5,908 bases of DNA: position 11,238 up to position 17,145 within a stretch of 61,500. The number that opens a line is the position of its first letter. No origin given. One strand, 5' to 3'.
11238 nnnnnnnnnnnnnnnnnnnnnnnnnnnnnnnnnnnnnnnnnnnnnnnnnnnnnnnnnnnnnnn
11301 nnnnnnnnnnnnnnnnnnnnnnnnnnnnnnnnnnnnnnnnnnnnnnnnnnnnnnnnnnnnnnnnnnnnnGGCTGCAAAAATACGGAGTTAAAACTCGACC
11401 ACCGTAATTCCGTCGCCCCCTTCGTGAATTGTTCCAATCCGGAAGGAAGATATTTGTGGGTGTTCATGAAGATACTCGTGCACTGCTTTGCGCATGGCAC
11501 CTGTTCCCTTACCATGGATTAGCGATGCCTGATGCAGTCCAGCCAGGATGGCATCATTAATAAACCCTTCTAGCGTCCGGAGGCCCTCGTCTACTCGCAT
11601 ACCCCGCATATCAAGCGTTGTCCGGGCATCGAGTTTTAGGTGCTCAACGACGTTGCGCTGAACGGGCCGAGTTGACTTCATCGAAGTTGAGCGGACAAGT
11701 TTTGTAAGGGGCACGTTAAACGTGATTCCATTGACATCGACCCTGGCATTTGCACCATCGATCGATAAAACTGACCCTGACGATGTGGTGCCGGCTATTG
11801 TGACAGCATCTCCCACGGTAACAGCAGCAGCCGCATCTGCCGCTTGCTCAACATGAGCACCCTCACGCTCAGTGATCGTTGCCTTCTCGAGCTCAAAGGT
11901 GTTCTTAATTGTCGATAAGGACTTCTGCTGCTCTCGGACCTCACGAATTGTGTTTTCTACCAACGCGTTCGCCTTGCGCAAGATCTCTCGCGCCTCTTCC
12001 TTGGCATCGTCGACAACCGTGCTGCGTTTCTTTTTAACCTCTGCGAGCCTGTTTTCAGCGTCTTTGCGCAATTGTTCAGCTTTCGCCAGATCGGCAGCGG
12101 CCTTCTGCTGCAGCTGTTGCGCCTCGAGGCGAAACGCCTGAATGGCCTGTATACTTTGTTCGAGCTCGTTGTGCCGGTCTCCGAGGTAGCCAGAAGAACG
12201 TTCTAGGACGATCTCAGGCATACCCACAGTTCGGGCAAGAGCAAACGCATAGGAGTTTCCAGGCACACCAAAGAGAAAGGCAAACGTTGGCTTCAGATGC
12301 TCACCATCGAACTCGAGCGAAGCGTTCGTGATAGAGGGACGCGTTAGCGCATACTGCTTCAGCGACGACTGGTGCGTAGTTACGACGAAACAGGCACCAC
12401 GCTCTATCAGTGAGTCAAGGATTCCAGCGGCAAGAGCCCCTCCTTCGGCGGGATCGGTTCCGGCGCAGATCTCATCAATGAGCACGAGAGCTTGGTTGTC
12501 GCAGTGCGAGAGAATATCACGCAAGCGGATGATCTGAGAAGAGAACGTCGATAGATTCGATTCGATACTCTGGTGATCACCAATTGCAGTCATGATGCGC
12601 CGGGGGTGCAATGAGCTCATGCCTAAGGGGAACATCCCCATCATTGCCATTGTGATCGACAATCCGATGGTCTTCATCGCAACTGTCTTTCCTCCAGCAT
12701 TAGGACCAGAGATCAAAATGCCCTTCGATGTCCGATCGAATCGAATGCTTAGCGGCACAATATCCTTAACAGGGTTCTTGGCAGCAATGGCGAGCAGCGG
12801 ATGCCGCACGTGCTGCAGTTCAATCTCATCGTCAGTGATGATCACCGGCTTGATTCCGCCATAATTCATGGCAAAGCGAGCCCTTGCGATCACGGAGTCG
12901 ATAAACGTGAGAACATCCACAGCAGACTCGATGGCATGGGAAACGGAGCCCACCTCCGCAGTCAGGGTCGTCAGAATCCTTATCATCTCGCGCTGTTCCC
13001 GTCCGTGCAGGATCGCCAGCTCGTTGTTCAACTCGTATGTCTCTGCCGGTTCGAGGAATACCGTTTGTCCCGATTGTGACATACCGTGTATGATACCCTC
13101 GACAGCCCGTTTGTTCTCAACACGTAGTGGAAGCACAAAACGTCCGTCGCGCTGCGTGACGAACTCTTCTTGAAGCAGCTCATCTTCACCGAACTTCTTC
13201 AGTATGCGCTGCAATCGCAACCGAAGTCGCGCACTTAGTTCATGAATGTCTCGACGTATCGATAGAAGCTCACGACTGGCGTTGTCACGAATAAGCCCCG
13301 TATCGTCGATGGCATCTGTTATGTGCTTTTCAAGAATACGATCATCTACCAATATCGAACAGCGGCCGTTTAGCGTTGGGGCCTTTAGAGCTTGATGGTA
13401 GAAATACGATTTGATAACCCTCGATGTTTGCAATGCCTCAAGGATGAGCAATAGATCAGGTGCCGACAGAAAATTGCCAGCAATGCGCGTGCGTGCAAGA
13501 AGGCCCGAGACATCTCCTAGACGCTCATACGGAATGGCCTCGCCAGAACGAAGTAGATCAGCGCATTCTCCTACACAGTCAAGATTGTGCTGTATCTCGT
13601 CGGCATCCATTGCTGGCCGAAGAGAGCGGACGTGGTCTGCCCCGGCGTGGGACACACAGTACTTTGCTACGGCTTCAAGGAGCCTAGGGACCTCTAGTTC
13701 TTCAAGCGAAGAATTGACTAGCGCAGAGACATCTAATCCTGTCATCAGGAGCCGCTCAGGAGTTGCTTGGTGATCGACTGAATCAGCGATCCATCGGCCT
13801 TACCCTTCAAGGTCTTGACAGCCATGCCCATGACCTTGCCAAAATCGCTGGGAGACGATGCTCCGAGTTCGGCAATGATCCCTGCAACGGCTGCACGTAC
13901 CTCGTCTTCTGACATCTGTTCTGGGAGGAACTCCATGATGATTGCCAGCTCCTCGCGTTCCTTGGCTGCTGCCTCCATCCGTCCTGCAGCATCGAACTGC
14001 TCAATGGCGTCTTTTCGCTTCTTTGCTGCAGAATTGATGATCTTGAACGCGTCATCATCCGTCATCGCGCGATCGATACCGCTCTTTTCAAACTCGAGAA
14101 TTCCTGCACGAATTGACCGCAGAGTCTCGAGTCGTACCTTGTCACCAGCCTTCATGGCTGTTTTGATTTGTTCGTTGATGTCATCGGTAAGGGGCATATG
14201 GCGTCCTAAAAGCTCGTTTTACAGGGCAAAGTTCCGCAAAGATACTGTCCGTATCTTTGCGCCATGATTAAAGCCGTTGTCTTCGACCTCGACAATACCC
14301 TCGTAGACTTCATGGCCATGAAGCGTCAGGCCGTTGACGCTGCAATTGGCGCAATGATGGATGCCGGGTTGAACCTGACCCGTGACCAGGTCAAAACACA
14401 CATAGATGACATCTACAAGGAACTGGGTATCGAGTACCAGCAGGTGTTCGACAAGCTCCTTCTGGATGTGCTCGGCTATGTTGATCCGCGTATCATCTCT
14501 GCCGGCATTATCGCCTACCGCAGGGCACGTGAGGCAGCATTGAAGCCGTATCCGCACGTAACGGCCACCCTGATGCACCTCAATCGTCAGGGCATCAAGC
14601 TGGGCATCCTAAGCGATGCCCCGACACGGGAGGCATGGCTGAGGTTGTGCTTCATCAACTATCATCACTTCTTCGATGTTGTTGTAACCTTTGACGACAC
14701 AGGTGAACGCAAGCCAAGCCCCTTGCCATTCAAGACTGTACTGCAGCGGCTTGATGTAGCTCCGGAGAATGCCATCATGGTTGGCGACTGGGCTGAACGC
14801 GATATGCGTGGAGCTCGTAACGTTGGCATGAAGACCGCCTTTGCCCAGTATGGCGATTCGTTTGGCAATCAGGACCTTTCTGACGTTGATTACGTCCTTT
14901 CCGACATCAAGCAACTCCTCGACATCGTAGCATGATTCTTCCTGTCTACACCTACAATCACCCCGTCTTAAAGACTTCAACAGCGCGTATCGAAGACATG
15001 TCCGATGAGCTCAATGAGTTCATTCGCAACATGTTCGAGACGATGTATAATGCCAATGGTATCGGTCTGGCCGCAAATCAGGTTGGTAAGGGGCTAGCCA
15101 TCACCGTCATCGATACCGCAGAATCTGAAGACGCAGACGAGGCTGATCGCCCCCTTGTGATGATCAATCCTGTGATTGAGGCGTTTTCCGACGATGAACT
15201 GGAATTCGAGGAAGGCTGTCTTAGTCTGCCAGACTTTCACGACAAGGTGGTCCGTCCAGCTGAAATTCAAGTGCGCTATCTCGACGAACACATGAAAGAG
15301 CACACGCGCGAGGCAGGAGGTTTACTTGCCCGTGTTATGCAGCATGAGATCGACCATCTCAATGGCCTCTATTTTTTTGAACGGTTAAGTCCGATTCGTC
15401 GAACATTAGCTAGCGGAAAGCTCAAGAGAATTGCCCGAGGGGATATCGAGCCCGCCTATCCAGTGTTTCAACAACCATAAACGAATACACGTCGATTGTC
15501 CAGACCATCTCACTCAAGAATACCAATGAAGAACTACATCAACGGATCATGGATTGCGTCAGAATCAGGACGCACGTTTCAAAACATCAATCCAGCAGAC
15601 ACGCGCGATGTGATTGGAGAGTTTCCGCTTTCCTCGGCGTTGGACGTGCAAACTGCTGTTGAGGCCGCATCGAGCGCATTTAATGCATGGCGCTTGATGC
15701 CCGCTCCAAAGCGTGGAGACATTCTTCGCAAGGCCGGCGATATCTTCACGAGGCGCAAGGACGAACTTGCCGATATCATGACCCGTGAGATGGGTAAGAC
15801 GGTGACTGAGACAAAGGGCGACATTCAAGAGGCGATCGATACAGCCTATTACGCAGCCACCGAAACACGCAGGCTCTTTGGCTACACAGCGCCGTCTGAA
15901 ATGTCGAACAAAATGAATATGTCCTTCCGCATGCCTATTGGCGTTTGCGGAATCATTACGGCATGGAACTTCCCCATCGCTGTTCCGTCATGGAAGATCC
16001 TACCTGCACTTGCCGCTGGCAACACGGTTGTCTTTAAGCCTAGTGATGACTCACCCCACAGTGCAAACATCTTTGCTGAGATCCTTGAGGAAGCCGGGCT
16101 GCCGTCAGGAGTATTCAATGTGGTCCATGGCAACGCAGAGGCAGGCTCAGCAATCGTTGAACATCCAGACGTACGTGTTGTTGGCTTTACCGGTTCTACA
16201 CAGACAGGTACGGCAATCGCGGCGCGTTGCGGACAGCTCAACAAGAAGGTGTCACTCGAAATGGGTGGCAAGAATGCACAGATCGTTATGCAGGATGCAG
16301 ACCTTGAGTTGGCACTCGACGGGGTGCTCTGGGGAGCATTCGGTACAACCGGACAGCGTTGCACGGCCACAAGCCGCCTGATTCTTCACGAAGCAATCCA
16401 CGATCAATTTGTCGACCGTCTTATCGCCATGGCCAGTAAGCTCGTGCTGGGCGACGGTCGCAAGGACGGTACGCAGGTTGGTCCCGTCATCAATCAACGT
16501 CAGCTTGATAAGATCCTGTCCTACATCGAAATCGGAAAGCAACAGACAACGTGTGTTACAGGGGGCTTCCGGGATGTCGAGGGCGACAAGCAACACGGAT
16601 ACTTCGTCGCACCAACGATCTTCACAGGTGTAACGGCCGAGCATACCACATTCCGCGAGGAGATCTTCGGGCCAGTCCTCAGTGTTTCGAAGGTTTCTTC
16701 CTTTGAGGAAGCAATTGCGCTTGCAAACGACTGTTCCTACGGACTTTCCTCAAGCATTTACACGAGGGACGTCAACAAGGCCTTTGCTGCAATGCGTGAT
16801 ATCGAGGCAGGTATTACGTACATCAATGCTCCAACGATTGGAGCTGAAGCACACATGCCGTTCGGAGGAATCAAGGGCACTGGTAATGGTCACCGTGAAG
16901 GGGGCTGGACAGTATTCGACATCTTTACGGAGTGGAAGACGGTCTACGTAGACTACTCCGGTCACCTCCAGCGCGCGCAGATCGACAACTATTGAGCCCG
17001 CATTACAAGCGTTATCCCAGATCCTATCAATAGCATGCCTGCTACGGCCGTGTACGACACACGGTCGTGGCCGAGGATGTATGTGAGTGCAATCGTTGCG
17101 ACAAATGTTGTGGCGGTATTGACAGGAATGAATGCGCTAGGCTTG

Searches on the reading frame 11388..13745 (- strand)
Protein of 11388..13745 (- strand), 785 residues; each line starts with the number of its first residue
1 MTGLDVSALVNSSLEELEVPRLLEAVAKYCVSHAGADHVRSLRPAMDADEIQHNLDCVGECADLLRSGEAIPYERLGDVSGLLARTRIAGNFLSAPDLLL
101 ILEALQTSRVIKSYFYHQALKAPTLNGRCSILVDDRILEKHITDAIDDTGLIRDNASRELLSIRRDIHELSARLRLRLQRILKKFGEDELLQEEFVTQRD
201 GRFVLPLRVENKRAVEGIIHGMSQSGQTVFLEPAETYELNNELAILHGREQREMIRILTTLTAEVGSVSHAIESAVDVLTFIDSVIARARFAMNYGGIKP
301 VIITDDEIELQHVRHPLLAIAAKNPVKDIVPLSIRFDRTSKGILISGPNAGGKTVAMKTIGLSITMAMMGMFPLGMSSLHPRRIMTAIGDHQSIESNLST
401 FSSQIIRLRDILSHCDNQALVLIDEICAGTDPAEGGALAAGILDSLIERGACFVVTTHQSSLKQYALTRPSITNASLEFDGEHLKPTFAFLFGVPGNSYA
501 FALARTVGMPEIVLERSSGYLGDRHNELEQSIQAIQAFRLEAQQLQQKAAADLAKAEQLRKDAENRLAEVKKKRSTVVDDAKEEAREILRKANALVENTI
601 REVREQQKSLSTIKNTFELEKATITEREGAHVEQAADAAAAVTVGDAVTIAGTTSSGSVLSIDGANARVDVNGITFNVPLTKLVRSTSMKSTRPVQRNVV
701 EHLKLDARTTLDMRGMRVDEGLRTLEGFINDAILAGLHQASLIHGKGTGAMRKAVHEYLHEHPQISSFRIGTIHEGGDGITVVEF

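Call 67: search_protein_families(library=pfam, proteins=[window:11388-13745:-], max_evalue=0.00001)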
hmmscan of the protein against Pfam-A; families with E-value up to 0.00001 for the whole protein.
window:11388-13745:- (785 aa): 2 families
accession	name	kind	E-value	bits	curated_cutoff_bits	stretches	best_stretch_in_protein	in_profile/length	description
PF01713.27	Smr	-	9.8e-24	83.8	25.7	1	711-785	1-76/77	Smr domain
PF00488.27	MutS_V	-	5.3e-23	82.4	30.2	1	343-518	1-181/188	MutS domain V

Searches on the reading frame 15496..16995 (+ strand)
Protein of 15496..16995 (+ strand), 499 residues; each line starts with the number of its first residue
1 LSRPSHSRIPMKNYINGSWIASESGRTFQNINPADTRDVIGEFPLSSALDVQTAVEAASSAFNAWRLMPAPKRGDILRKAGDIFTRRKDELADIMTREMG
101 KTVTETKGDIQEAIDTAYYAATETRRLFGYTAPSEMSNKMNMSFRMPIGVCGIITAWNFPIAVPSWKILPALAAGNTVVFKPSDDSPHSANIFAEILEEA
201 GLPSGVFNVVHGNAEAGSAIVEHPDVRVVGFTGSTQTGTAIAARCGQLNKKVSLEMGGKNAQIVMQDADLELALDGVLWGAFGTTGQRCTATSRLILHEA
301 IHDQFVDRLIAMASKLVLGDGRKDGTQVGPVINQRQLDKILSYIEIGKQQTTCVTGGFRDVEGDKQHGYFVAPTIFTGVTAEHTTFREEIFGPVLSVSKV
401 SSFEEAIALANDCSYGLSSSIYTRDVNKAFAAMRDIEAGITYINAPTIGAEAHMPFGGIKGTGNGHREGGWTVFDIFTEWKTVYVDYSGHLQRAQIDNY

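Call 67: search_protein_families(library=pfam, proteins=[window:15496-16995:+], max_evalue=0.00001)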
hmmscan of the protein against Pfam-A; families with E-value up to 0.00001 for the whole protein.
window:15496-16995:+ (499 aa): 1 family
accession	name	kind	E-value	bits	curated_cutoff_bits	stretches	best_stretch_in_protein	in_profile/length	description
PF00171.27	Aldedh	-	1.6e-172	574.6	23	1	19-483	1-461/461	Aldehyde dehydrogenase family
